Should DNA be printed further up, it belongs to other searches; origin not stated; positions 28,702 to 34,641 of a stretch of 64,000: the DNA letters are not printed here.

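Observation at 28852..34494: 1880-aa T9SS cargo built from 19 tandem Cys-framed ~94-aa modules of a type I cannot place in any known domain family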

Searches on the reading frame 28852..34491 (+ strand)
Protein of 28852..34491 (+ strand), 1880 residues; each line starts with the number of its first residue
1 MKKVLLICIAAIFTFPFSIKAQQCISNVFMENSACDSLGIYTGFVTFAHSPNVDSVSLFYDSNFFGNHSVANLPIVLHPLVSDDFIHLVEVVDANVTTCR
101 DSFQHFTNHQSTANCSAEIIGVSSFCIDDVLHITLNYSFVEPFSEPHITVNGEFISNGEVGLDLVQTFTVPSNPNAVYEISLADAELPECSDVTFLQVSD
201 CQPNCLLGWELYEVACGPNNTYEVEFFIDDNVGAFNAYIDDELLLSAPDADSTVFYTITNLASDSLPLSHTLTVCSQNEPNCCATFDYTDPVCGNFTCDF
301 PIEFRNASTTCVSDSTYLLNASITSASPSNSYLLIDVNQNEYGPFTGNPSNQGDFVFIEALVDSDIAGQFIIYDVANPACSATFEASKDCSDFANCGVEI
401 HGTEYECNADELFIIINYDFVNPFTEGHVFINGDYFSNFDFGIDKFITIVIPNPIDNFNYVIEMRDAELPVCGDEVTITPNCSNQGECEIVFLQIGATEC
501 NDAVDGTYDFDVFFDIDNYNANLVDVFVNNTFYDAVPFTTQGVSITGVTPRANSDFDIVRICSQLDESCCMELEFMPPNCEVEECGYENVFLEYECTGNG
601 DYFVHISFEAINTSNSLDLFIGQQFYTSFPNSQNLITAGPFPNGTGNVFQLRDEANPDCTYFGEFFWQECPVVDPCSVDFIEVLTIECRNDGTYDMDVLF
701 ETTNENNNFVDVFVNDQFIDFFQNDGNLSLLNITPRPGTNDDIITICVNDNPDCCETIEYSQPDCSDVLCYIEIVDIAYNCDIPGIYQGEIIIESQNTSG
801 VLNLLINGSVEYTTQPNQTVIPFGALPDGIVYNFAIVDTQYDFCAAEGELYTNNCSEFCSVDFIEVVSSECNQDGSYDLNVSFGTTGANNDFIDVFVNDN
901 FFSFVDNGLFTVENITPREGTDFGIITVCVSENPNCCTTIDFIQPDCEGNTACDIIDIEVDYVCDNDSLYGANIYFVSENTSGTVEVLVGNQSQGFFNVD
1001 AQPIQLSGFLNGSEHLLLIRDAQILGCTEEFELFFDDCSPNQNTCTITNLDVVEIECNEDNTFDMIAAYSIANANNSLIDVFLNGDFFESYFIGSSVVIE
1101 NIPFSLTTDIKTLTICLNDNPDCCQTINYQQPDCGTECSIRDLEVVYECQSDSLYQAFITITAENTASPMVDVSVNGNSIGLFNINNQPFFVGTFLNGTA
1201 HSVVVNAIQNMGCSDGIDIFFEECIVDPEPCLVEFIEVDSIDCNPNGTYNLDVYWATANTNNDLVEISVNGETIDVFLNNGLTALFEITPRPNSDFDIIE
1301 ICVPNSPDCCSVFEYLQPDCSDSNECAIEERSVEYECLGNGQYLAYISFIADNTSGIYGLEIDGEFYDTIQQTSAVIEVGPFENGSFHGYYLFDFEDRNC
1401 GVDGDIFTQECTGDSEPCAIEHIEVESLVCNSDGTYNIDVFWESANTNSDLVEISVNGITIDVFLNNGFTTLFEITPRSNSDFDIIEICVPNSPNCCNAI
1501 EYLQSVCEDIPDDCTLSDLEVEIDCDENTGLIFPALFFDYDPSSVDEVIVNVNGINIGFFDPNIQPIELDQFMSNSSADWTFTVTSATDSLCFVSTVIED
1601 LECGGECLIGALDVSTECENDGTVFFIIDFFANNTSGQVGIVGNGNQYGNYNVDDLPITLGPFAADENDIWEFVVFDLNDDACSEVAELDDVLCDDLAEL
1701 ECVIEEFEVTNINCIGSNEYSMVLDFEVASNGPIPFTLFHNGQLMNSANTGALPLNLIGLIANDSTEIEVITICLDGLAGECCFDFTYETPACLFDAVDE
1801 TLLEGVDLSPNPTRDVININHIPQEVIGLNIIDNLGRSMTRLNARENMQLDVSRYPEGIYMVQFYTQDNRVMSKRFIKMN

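Call 4: search_protein_families(library=pfam, proteins=[window:28852-34491:+], max_evalue=1)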
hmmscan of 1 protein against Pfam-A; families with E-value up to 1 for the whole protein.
window:28852-34491:+ (1880 aa): 2 families
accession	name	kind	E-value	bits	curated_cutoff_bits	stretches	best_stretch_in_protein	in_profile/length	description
PF18962.6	Por_Secre_tail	-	3.8e-10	40.3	27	1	1810-1877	3-75/75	Secretion system C-terminal sorting domain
PF14517.12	Tachylectin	-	0.15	12.3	29.8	1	1332-1369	69-106/230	Tachylectin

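Call 5: search_protein_families(library=ncbifam, proteins=[window:28852-34491:+], max_evalue=1)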
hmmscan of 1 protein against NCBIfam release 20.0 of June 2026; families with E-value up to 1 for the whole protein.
window:28852-34491:+ (1880 aa): 1 family
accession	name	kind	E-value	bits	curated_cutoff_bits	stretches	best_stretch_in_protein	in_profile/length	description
TIGR04183.1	Por_Secre_tail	domain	2e-09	37.3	23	1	1809-1878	2-71/72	T9SS type A sorting domain-containing protein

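Call 8: find_homologous_proteins(query=window:28852-34491:+)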
Query window:28852-34491:+ (1880 aa): 7 proteins with E <= 0.001 among 6745 candidates.
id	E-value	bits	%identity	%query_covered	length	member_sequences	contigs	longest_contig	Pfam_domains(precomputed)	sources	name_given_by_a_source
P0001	0.0e+0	4305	100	100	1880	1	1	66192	PF18962.8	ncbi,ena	-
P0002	1.8e-244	833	34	69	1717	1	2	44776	PF18962.8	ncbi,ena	-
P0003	5.1e-136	473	25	63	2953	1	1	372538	PF18962.8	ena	-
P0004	2.4e-105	371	24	79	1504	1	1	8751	-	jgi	jgi:hypothetical protein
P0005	6.2e-70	254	23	49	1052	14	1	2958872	PF07576.19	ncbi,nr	ncbi:MAG: T9SS type A sorting domain-containing protein [Saprospiraceae bacterium]|nr:T9SS type A so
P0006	1.5e-63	233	22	94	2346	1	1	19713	PF18962.8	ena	-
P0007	2.5e-54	202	23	70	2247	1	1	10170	PF18962.8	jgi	-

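Call 31: list_cluster_members(proteins=[P0001, P0002, P0003, P0008, P0009, P0010, P0014, P0059, P0068, P0084])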
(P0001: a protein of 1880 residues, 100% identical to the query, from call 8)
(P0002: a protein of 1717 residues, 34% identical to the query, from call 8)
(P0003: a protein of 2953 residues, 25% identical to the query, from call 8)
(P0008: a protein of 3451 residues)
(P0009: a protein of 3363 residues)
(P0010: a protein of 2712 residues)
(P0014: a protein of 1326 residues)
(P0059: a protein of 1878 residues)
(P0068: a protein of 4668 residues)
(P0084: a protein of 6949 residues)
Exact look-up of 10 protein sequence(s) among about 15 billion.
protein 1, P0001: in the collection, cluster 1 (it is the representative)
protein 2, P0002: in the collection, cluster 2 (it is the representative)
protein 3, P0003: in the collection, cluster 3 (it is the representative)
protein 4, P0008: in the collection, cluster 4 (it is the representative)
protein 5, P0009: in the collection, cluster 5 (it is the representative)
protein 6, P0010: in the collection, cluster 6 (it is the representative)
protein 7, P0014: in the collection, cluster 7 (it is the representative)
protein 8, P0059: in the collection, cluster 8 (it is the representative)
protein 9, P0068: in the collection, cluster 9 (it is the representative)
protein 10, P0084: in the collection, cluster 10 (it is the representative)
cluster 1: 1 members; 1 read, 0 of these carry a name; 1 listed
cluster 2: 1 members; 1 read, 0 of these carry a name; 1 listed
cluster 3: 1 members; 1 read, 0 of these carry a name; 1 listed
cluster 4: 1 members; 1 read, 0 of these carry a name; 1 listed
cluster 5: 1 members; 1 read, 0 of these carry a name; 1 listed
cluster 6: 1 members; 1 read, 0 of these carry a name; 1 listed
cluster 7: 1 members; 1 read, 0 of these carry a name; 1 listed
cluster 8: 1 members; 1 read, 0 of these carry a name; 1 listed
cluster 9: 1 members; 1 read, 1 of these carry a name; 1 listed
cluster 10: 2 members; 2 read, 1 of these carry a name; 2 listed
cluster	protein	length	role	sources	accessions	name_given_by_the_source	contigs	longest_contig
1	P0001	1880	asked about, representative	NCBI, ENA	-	-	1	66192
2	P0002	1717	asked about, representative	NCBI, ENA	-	-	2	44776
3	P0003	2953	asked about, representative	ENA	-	-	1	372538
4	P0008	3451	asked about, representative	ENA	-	-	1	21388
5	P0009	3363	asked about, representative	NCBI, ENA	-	-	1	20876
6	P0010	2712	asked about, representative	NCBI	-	-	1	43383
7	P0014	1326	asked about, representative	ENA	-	-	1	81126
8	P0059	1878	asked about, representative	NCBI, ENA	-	-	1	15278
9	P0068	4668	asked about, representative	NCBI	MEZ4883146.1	MAG: proprotein convertase P-domain-containing protein [Chitinophagales bacterium]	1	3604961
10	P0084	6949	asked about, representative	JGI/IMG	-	-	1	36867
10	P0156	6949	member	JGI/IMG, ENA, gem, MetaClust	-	\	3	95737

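Call 32: find_encoding_contigs(protein=P0001, flank=3000, max_places=3)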
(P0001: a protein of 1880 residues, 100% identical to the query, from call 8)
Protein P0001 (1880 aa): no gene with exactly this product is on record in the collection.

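Call 36: find_related_loci(query=window:28852-34491:+, collection=genome_contigs, flank=8000)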
Query window:28852-34491:+ (1880 aa) in genome_contigs; peptide patterns used: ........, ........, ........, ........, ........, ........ (x = any residue, [..] = any of these).
26 stretches matched a pattern, but none encodes a relative of the query by tblastn (E <= 1e-3).

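Call 37: find_encoding_contigs(protein=P0002, flank=8000, max_places=2)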
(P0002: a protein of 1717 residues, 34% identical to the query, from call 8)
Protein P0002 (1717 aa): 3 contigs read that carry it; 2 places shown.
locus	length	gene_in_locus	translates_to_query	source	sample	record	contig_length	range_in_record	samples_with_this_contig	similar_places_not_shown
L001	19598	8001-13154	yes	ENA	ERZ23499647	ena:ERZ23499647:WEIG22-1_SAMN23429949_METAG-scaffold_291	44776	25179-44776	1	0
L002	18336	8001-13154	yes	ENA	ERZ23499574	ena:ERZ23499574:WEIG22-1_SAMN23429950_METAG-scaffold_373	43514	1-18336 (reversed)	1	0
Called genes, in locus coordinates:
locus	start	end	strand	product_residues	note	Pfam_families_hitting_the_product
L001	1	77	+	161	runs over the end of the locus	-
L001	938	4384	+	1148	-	PF18962:Por_Secre_tail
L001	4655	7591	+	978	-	PF18962:Por_Secre_tail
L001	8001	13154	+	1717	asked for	PF18962:Por_Secre_tail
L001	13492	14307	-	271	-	PF18962:Por_Secre_tail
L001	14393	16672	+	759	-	PF13620:CarboxypepD_reg (weak), PF13715:CarbopepD_reg_2, PF07715:Plug, PF00593:TonB_dep_Rec_b-barrel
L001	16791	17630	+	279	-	-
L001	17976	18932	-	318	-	PF18962:Por_Secre_tail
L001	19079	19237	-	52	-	-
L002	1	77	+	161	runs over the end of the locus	-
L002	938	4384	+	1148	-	PF18962:Por_Secre_tail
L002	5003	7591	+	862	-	PF18962:Por_Secre_tail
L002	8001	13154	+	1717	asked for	PF18962:Por_Secre_tail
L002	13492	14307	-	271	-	PF18962:Por_Secre_tail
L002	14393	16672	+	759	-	PF13620:CarboxypepD_reg (weak), PF13715:CarbopepD_reg_2, PF07715:Plug, PF00593:TonB_dep_Rec_b-barrel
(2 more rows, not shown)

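Call 55: search_protein_families(library=pfam, proteins=[P0003, P0006], max_evalue=0.001)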
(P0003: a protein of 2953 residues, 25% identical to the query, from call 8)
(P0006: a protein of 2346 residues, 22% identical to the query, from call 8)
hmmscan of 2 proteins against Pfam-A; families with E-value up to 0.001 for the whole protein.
P0003 (2953 aa): 2 families
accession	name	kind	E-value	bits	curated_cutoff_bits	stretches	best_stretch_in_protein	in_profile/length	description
PF18962.6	Por_Secre_tail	-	4e-09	37.1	27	1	2883-2950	1-73/75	Secretion system C-terminal sorting domain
PF01633.27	Choline_kinase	-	0.00069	19.5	29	0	1519-1561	174-217/300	Choline/ethanolamine kinase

P0006 (2346 aa): 1 family
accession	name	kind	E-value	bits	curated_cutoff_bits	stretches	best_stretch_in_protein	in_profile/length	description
PF18962.6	Por_Secre_tail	-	4.5e-10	40.1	27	1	2277-2344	1-74/75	Secretion system C-terminal sorting domain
